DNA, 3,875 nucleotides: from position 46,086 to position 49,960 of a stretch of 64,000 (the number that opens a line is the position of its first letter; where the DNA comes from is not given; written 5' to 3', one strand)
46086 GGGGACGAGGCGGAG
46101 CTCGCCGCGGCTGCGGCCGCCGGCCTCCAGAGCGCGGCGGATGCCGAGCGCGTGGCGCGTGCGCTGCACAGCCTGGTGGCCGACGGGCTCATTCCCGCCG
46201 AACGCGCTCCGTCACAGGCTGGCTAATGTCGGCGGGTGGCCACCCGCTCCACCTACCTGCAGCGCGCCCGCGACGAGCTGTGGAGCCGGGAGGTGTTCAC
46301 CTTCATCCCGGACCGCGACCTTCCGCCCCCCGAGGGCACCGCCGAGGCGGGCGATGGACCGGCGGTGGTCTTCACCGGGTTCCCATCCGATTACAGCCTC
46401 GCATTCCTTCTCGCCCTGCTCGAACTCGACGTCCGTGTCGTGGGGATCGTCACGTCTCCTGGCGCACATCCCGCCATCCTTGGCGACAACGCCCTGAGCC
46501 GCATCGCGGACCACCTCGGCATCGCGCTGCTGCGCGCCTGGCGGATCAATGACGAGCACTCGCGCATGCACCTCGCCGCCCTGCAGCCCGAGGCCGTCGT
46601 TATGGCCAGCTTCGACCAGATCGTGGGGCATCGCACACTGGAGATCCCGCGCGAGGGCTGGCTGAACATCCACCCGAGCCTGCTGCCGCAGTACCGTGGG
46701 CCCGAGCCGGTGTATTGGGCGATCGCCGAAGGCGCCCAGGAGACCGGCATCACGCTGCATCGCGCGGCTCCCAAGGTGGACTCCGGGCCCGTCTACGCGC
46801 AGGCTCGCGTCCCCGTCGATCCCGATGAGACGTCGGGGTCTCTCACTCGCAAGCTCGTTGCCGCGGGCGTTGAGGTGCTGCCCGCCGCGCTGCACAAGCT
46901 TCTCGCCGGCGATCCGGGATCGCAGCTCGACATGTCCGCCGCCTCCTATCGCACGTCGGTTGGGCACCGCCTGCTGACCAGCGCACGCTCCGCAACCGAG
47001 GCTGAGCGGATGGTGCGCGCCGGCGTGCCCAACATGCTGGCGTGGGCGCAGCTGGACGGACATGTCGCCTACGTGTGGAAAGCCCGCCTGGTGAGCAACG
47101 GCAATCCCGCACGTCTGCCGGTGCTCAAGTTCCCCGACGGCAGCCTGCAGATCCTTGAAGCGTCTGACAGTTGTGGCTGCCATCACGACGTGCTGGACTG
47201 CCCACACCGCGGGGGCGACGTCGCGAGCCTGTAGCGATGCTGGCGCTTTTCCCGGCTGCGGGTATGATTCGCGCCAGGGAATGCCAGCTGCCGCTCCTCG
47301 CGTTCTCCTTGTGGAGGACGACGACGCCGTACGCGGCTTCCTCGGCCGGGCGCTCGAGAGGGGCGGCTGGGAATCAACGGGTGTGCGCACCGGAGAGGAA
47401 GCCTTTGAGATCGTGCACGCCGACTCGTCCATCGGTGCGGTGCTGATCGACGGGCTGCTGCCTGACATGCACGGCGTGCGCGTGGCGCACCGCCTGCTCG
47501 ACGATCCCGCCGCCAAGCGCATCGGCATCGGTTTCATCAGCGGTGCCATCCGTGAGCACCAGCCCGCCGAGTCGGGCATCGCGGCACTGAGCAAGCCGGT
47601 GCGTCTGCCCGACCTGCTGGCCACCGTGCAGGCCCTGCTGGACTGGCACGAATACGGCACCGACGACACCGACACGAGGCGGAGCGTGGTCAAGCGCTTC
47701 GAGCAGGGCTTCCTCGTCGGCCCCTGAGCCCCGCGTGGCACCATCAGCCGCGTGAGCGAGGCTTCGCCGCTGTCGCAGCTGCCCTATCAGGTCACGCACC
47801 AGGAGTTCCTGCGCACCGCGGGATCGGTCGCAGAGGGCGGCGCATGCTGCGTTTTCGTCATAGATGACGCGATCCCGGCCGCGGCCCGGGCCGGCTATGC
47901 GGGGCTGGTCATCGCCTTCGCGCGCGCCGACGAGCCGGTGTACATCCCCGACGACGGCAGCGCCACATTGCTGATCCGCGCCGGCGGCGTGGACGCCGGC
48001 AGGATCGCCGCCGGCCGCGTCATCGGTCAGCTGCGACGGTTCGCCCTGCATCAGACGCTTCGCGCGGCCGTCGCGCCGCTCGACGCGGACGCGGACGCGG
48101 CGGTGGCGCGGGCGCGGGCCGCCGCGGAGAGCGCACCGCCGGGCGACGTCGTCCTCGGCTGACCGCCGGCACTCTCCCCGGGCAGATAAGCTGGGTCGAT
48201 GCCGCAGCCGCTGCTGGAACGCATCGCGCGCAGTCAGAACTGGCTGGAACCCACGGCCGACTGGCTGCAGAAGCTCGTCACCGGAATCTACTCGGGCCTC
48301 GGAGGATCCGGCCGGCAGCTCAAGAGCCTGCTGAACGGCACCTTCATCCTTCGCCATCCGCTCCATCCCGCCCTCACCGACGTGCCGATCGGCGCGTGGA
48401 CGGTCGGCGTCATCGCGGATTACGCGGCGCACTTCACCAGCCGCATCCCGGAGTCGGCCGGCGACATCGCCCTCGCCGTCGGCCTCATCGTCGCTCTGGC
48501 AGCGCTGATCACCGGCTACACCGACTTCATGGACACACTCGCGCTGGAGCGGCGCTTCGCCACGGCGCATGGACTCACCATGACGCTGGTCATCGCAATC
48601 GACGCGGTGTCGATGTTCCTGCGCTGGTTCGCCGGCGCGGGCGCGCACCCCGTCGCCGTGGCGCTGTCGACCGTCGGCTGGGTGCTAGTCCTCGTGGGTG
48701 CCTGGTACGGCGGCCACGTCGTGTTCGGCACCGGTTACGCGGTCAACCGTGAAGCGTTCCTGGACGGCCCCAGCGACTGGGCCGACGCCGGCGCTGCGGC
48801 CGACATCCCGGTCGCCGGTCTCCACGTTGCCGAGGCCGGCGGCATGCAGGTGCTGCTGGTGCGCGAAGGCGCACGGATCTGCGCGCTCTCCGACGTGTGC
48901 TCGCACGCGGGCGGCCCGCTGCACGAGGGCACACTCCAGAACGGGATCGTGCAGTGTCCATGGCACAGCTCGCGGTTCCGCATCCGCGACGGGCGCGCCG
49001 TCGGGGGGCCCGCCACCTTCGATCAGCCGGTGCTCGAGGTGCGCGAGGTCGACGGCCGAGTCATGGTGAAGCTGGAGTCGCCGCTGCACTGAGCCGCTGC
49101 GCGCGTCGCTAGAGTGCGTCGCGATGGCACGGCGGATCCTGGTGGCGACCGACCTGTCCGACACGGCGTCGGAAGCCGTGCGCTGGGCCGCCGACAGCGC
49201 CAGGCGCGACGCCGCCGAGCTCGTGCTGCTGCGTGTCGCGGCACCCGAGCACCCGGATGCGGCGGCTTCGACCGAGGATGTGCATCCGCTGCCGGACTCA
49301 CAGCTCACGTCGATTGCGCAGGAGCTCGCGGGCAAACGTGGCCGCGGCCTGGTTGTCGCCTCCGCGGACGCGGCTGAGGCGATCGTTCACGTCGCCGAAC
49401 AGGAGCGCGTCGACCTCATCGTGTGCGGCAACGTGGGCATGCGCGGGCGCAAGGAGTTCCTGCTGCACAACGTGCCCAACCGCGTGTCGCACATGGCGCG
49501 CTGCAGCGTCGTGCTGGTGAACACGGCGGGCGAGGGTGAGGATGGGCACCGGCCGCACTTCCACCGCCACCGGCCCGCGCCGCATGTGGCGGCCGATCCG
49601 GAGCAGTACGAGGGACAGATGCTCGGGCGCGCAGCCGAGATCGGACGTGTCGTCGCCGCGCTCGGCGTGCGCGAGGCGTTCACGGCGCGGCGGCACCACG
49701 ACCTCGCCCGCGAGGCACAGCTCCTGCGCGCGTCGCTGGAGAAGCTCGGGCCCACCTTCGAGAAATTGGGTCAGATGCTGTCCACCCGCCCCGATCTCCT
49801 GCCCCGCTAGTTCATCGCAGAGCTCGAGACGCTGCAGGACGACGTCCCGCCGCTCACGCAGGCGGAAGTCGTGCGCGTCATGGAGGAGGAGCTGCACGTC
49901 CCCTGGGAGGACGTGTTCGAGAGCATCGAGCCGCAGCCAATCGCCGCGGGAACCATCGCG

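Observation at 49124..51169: UspA-ABC1/UbiB kinase fusion gene broken by a single in-frame amber codon inside the most conserved N-terminal motif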

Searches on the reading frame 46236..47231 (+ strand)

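Call 50: search_protein_families(library=pfam, proteins=[window:46236-47231:+], max_evalue=0.001)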
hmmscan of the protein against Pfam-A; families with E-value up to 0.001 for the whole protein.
window:46236-47231:+ (332 aa): 1 family
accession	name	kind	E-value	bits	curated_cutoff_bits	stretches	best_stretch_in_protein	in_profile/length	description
PF00551.24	Formyl_trans_N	-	6.6e-30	104.6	26.1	1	100-219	62-181/181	Formyl transferase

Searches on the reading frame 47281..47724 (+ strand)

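Call 50: search_protein_families(library=pfam, proteins=[window:47281-47724:+], max_evalue=0.001)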
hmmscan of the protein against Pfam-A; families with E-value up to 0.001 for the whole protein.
window:47281-47724:+ (148 aa): 1 family
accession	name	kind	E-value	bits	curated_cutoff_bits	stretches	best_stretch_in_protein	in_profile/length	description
PF00072.30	Response_reg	-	1.3e-09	38.7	30.2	1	8-116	1-110/111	Response regulator receiver domain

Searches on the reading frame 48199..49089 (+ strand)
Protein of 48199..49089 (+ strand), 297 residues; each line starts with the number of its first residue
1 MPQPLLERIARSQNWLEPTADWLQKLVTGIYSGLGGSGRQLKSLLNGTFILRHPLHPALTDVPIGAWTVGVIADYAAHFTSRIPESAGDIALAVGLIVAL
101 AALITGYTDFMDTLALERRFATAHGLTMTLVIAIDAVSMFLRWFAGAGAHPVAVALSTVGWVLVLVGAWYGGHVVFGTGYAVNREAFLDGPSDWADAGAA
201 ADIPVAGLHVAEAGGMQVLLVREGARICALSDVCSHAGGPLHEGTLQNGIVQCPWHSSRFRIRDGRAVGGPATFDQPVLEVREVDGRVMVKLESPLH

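Call 50: search_protein_families(library=pfam, proteins=[window:48199-49089:+], max_evalue=0.001)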
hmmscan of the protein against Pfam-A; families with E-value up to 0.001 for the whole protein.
window:48199-49089:+ (297 aa): 3 families
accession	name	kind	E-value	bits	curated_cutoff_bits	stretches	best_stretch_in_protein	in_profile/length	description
PF00355.32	Rieske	-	3.9e-15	56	20.3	1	194-273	2-81/88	Rieske [2Fe-2S] domain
PF09990.14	DUF2231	-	7.6e-12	45.9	26.4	1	52-182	1-137/139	Predicted membrane protein (DUF2231)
PF13806.12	Rieske_2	-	7.3e-06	26.3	27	1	194-291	2-104/104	Rieske-like [2Fe-2S] domain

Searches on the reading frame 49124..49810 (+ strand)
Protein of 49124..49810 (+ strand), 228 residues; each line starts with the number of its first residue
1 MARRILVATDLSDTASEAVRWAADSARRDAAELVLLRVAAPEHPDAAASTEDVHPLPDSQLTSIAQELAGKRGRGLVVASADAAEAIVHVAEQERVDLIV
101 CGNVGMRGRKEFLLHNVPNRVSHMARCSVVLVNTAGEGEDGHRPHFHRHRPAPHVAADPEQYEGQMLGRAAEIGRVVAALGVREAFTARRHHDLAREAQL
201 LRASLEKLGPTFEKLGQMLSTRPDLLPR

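Call 10: find_encoding_contigs(protein=window:49124-49810:+, flank=3000, max_places=10)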
Protein window:49124-49810:+ (228 aa): 4 contigs read that carry it; 3 places shown.
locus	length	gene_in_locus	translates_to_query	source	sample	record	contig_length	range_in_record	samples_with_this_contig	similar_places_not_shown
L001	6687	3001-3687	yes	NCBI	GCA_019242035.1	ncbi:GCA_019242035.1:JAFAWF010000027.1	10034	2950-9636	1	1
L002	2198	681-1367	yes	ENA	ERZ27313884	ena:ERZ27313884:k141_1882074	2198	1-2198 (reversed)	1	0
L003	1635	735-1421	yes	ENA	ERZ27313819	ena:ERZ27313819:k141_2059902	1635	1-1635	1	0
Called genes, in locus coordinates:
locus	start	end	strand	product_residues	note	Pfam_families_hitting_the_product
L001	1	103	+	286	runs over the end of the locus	PF00730:HhH-GPD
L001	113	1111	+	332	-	PF00551:Formyl_trans_N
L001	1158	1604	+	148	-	PF00072:Response_reg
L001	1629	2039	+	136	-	-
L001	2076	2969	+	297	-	PF09990:DUF2231, PF00355:Rieske, PF13806:Rieske_2 (weak)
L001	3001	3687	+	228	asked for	PF00582:Usp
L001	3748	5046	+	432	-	PF03109:ABC1, PF01636:APH (faint), PF01163:RIO1 (weak), PF27536:UbiB_helical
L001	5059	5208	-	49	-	-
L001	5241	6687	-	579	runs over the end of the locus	PF02922:CBM_48 (weak), PF00128:Alpha-amylase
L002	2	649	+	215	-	?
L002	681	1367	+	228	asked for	PF00582:Usp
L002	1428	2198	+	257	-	?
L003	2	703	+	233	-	?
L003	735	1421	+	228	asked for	PF00582:Usp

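Call 14: list_cluster_members(proteins=[window:49124-49807:+, P0016, P0001])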
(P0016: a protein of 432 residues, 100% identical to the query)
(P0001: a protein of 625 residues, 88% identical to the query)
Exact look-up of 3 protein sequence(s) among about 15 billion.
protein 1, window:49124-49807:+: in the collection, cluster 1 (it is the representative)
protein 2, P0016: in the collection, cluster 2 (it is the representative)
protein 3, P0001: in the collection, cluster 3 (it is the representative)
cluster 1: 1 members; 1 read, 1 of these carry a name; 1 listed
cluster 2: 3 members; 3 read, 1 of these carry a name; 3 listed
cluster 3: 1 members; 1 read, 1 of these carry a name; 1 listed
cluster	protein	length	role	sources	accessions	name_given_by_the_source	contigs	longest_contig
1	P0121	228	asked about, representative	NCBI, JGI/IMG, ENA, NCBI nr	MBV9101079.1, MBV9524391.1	MAG: universal stress protein [Candidatus Dormibacteraeota bacterium] | universal stress protein [Candidatus Dormibacteraeota bacterium]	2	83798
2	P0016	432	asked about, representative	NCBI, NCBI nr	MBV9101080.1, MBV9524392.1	MAG: AarF/ABC1/UbiB kinase family protein [Candidatus Dormibacteraeota bacterium] | AarF/ABC1/UbiB kinase family protein [Candidatus Dormibacteraeota bacterium]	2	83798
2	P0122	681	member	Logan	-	-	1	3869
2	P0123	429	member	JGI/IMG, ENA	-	-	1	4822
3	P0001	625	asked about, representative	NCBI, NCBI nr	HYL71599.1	MAG TPA: AarF/UbiB family protein, partial [Candidatus Dormibacteraeota bacterium] | AarF/UbiB family protein [Candidatus Dormibacteraeota bacterium]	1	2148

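Call 17: find_encoding_contigs(protein=P0122, flank=3000, max_places=10)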
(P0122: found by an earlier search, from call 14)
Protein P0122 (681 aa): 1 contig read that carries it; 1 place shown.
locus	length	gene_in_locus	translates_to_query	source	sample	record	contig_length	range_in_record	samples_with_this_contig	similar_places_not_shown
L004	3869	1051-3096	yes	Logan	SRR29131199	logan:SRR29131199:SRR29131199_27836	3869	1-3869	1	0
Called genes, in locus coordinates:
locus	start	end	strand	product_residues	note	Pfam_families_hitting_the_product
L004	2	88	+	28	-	?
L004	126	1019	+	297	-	PF09990:DUF2231, PF00355:Rieske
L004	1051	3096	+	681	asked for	PF00582:Usp, PF03109:ABC1, PF01163:RIO1 (weak), PF27536:UbiB_helical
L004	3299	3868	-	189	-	?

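Call 18: find_encoding_contigs(protein=P0123, flank=3000, max_places=10)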
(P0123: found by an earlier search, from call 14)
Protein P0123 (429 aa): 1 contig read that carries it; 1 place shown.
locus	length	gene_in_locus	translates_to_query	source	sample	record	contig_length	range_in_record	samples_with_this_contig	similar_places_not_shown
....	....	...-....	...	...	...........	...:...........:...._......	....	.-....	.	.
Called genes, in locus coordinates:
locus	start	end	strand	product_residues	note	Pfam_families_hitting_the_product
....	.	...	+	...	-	?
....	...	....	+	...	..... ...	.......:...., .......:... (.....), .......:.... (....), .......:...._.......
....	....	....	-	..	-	-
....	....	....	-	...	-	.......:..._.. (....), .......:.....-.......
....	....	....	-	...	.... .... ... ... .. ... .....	?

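Call 42: search_protein_representatives(protein=window:49124-49807:+)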
Query: 228 residues. Proteins with E-value up to 0.001 (for the whole library): 6473; up to 1e-10: 407; up to 1e-30: 31. The best 150 are listed.
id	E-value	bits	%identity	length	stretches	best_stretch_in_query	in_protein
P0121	3.7e-142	487.7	100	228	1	1-228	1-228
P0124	1.3e-45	172.3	50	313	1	1-226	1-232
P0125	5.9e-45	170.2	47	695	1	4-227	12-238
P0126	2.3e-42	161.7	51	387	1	2-227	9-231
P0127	4.9e-42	160.6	50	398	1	3-227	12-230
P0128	1.1e-41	159.5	46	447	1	3-227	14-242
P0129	2.7e-41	158.2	49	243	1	3-228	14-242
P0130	2.9e-41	158.1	56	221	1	3-227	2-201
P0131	7.9e-39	150.1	54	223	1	6-189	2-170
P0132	9.9e-39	149.8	49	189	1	3-201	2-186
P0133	3.5e-38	148.0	56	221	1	4-226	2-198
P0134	5.8e-38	147.3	49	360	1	3-227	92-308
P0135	6.9e-37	143.8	48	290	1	58-227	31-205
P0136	2.7e-36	141.8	47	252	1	3-193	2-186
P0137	2.5e-34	135.5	49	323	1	3-187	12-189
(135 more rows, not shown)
